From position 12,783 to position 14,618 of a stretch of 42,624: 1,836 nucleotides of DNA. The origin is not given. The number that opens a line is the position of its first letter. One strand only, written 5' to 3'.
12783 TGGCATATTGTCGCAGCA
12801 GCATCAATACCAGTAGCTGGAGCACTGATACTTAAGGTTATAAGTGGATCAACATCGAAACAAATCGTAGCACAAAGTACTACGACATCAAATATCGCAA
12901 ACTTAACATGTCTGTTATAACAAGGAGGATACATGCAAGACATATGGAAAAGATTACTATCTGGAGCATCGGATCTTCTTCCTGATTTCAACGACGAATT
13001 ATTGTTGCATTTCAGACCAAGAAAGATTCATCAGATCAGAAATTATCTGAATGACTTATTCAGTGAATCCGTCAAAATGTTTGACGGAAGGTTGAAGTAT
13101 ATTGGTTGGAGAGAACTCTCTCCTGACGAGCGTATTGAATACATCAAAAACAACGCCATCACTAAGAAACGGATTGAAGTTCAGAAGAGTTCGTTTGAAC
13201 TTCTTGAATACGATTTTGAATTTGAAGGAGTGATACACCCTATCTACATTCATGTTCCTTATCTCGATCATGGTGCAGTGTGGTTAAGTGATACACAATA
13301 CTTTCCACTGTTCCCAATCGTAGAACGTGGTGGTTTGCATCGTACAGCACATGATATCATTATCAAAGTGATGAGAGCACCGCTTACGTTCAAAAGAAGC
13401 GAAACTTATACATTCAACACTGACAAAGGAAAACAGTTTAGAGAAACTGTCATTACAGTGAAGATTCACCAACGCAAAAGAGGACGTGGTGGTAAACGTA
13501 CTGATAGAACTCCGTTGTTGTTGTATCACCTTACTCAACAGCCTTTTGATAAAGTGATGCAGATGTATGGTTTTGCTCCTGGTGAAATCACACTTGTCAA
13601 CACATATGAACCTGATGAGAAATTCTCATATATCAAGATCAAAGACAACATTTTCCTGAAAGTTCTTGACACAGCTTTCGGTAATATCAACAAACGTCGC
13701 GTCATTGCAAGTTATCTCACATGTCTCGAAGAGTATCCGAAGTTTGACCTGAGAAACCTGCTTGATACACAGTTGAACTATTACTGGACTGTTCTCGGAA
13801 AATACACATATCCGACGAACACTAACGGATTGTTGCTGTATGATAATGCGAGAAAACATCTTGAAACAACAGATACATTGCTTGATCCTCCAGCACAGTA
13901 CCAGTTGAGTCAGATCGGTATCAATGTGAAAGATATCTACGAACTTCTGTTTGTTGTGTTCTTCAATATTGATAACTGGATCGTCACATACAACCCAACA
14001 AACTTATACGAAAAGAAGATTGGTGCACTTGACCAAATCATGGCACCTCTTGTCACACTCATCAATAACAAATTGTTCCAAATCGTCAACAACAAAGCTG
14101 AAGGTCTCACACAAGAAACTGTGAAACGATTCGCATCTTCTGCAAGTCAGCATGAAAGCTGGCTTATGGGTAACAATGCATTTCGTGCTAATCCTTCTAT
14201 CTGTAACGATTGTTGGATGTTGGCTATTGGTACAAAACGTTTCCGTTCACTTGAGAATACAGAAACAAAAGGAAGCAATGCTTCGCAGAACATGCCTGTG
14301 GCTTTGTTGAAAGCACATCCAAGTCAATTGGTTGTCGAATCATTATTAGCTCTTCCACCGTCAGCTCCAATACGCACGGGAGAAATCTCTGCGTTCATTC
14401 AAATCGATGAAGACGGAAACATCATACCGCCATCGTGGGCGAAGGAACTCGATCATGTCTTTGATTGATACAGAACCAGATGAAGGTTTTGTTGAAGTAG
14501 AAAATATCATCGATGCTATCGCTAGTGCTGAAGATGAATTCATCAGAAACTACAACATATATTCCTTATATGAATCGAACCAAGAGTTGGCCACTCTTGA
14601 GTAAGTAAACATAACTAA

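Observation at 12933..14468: Diverged N-terminal half of a multisubunit RNAP beta subunit embedded in the virion gene block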

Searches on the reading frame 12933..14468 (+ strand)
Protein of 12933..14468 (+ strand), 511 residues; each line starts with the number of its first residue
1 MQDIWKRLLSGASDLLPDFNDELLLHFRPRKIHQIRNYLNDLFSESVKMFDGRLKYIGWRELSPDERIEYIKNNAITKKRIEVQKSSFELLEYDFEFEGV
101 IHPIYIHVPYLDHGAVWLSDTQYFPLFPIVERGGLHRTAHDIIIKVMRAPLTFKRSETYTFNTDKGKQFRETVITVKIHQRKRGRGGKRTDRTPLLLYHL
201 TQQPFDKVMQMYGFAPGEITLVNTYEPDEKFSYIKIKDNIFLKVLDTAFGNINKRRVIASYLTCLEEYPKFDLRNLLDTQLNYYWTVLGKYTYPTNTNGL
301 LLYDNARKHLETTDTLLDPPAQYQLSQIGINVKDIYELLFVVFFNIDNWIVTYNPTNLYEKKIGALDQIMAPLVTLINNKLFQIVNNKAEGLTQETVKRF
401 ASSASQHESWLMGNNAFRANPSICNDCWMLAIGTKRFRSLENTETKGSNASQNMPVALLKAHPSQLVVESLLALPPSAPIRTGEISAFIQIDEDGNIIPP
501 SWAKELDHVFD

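Call 4: search_protein_families(library=pfam, proteins=[window:12933-14468:+], max_evalue=10)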
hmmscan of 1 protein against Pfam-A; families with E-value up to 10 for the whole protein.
window:12933-14468:+ (511 aa): 1 family
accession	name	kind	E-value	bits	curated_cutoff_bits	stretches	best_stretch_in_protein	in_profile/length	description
PF05549.16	Allexi_40kDa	-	0.026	14.5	26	1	302-369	4-71/271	Allexivirus 40kDa protein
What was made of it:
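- Checked: No Pfam Rpb2 domain was found (call 4).
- It has very low identity to characterised proteins and no Pfam Rpb2 hit (call 4).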

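Call 5: search_protein_families(library=phrogs, proteins=[window:12933-14468:+], max_evalue=10)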
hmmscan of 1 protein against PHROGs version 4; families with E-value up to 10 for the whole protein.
window:12933-14468:+ (511 aa): 1 family
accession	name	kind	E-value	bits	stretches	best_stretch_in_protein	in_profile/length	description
phrog_2943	-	DNA, RNA and nucleotide metabolism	6.6e-54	184.3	1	10-499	7-515/535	polymerase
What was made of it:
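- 12933..14468 (+): Gene for the beta N-terminal subunit of a jumbo-phage multisubunit RNAP, non-virion type (511 aa). PHROG 2943, E 6.6e-54 (call 5).
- Family: the only PHROG hit is 2943, E 6.6e-54, covering 10-499 of 511 (call 5).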

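Call 6: search_dna_similar(query=window:12933-14468:+, collection=phages, mode=protein, max_rows=40, max_evalue=0.001)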
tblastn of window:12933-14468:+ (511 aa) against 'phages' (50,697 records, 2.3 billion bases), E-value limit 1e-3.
Records with a match: 102; places in all: 102; records where one place covers at least 80% of the query: 4.
Best place of each record, by identity: <60% 102.
By first word of the organism name: Pseudomonas 47; Erwinia 23; Ralstonia 12; Aeromonas 7; Burkholderia 4; Klebsiella 2; Serratia 2; Raoultella 1; Salmonella 1; Bacillus 1; and 2 more.
By host as written in the record: Pseudomonas aeruginosa 23; Erwinia amylovora 18; Pseudomonas aeruginosa PAO1 8; - 8; Aeromonas hydrophila 7; Ralstonia solanacearum 5; Ralstonia pseudosolanacearum 5; Burkholderia glumae 3; and 19 more.
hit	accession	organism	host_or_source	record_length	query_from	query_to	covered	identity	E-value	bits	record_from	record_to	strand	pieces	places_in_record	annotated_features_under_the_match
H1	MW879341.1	Erwinia phage pEa_SNUABM_54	Erwinia amylovora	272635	16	497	94%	22.6%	2e-14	82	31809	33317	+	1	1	hypothetical protein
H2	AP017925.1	Ralstonia phage RP31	Ralstonia solanacearum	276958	14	493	94%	20.2%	2e-8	63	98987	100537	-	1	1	putative RNA polymerase beta subunit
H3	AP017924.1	Ralstonia phage RP12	Ralstonia solanacearum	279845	14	493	94%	20.2%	2e-8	63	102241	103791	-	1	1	putative RNA polymerase beta subunit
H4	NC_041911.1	Ralstonia phage RP12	Ralstonia solanacearum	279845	14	493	94%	20.2%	2e-8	63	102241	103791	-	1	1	polymerase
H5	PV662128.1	Raoultella phage VB_ZK_P1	Raoultella ornithinolytica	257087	3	403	78%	23.5%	1e-8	64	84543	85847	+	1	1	VBZKP1_85: hypothetical protein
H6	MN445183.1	Salmonella phage vB_SalM_SA002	Salmonella enterica subsp. enterica ...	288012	1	399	78%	23.2%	6e-17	91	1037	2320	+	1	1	putative RNA polymerase, beta subunit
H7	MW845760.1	Erwinia phage pEa_SNUABM_37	Erwinia amylovora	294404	1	374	73%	23.5%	4e-17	91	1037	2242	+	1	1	hypothetical protein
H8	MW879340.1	Erwinia phage pEa_SNUABM_48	Erwinia amylovora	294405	1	374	73%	23.5%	4e-17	91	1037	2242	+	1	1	hypothetical protein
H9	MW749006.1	Bacillus phage vB_BspM_AgentSmith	Bacillus sp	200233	6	394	76%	22.5%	3e-10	69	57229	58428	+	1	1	putative RNA polymerase beta subunit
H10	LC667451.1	Burkholderia phage FLC9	Burkholderia glumae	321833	2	384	75%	21.7%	3e-15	85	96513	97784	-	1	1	hypothetical protein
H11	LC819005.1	Ralstonia phage FLC1-1B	Ralstonia pseudosolanacearum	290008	106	494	76%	20.6%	3e-4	50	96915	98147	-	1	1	putative RNA polymerase beta subunit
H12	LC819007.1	Ralstonia phage FLC4-3B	Ralstonia pseudosolanacearum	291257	106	494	76%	20.6%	3e-4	50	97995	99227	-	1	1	putative RNA polymerase beta subunit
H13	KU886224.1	Erwinia phage vB_EamM_RAY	Erwinia amylovora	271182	8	374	72%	21.4%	4e-13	78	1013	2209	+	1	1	putative nvRNAP beta subunit 1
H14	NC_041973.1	Erwinia phage vB_EamM_RAY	Erwinia amylovora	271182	8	374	72%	21.4%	4e-13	78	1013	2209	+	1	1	polymerase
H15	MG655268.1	Erwinia phage vB_EamM_Desertfox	Erwinia amylovora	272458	8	374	72%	21.4%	4e-13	78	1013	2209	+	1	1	putative RNA polymerase beta subunit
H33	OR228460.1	Pseudomonas phage fMGyn-Pae01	Pseudomonas aeruginosa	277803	32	371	67%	20.6%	5e-7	59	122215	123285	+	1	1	putative non-virion DNA-dependent RNA polymerase subunit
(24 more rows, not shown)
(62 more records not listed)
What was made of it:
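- Closest known: Erwinia phage RAY gp002. Same: Direct tblastn hit, E 4e-13, 21% identity over residues 8-374 (call 6).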

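Call 11: search_solved_structures(query=window:12933-14468:+, max_evalue=10, show_alignments=3)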
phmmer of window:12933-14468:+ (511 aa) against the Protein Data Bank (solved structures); distinct sequences matched with E-value up to 10: 2.
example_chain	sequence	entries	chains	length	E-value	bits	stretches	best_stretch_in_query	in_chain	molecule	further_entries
7ogp_E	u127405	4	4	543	5e-10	42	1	32-373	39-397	PHIKZ123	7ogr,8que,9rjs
7qoj_D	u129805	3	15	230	0.021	16.8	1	342-400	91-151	Ring protein 3 gp35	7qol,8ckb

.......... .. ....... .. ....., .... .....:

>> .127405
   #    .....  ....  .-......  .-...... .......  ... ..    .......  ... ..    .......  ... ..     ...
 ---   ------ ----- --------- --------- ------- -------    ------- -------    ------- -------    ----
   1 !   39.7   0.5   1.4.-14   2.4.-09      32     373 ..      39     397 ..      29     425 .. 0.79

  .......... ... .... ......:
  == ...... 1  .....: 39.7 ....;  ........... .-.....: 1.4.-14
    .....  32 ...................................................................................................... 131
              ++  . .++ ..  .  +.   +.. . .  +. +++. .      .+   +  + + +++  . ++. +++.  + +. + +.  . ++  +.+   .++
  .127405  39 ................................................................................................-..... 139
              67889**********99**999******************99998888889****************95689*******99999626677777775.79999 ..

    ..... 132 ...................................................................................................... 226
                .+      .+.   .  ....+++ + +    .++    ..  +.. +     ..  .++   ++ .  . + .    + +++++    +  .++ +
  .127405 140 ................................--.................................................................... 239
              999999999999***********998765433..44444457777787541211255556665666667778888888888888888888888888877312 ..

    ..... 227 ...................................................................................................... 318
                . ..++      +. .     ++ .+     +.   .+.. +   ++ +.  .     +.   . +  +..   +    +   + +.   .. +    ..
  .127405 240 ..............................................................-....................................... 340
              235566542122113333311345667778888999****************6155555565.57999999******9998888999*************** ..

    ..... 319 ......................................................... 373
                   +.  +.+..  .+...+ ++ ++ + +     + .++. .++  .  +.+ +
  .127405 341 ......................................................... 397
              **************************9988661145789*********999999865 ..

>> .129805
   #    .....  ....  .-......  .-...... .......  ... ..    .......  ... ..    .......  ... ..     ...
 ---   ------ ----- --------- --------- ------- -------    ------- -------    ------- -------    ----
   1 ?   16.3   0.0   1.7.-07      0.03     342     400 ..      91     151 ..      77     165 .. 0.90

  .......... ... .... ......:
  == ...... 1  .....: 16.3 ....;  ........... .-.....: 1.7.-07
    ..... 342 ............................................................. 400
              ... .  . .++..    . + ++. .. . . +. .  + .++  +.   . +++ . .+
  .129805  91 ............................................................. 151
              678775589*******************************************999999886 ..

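Call 13: find_homologous_proteins(query=window:12933-14468:+, max_evalue=0.001)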
Query window:12933-14468:+ (511 aa): 102 proteins with E <= 0.001 among 7319 candidates.
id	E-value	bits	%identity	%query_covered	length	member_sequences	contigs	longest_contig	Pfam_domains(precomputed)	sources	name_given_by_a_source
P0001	0.0e+0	1136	96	100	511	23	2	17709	-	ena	-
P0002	6.0e-272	921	78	100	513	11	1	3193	-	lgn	-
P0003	8.5e-268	907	76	100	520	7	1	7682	-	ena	-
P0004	4.4e-259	879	73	100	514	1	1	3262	-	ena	-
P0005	6.2e-259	878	73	98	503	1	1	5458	-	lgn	-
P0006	6.0e-257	871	74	97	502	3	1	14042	-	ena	-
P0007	8.7e-254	861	72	100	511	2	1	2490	-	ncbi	-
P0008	2.8e-235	800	67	100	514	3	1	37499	-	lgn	-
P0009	7.0e-228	776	66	100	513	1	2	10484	-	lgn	-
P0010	6.2e-222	756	65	100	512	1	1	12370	-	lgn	-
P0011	1.7e-220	751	65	100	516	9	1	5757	-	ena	-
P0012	4.2e-215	733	65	99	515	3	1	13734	-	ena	-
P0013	1.9e-212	725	64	99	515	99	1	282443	-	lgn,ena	-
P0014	2.2e-212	724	64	99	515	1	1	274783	-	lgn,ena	-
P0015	3.5e-212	724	64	99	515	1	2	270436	-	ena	-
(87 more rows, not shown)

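Call 16: search_solved_structures(query=A1, max_evalue=10, show_alignments=4)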
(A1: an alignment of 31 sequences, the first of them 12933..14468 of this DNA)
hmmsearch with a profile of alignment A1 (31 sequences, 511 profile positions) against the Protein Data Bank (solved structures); distinct sequences matched with E-value up to 10: 2.
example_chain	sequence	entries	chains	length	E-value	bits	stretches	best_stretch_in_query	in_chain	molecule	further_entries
7ogp_E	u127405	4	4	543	2.8e-32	115.2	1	31-506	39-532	PHIKZ123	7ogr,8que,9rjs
7s00_c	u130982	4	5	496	2e-30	109.1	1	13-494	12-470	DNA-directed RNA polymerase beta subunit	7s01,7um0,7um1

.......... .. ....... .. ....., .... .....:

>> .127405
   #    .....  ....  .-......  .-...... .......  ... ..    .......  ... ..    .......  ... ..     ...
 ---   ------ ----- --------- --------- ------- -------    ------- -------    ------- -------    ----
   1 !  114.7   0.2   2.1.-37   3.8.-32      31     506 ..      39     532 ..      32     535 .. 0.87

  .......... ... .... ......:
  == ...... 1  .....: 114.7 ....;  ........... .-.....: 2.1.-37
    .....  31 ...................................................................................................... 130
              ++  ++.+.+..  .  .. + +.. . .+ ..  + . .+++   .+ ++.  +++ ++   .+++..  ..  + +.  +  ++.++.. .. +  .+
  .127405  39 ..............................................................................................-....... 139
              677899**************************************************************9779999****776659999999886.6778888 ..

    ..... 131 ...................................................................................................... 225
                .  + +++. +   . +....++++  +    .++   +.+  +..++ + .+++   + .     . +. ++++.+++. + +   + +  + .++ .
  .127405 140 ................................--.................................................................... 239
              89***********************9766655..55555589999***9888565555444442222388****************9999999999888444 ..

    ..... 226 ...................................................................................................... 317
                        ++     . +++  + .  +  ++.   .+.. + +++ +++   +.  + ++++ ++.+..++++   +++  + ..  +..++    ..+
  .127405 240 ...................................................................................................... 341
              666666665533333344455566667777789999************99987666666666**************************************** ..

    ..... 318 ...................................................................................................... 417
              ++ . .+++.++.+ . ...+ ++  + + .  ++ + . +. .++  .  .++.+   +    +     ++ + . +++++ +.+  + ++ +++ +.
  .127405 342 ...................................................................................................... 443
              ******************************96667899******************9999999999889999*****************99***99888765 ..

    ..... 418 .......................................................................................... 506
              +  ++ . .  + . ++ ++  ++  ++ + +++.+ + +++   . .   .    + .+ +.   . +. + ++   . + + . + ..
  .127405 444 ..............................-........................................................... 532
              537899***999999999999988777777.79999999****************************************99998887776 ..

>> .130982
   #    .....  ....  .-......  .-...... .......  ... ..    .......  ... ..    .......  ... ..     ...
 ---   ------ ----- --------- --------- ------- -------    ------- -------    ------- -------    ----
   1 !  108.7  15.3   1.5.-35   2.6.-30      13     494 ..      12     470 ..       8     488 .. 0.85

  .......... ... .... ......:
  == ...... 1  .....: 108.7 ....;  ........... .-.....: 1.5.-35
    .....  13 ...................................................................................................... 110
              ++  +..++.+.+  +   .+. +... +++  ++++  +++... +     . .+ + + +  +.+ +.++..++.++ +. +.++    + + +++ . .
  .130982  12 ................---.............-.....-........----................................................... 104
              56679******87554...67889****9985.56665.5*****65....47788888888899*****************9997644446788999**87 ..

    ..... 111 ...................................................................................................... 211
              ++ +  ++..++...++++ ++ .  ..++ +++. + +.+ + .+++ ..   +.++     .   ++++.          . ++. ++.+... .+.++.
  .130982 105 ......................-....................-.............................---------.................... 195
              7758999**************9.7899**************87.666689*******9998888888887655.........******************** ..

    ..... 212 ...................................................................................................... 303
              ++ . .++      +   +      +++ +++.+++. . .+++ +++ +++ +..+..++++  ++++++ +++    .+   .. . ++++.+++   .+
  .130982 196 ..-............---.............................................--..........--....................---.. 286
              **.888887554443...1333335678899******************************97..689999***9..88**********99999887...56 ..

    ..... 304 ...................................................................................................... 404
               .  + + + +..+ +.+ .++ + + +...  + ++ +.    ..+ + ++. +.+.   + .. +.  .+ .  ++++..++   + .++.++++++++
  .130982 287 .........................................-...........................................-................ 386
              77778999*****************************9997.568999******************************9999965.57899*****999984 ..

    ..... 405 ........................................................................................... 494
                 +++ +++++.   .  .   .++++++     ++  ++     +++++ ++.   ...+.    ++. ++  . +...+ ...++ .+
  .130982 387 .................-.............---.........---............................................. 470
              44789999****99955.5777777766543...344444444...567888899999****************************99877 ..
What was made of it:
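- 14313..14426 (+): Residues 461-498 (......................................), equivalent to bacterial beta '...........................'. The protein ends 13 residues later, which is the non-virion split site. Aligned with AR9 '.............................' and the C-terminus of gp123 (call 16).
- Checked: Family profile against solved phiKZ gp123, E 2.8e-32, and against AR9 beta-N, E 2e-30, both full length (call 16). HMM alignment places ORF 461-498 (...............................) opposite AR9 '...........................' (call 16).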
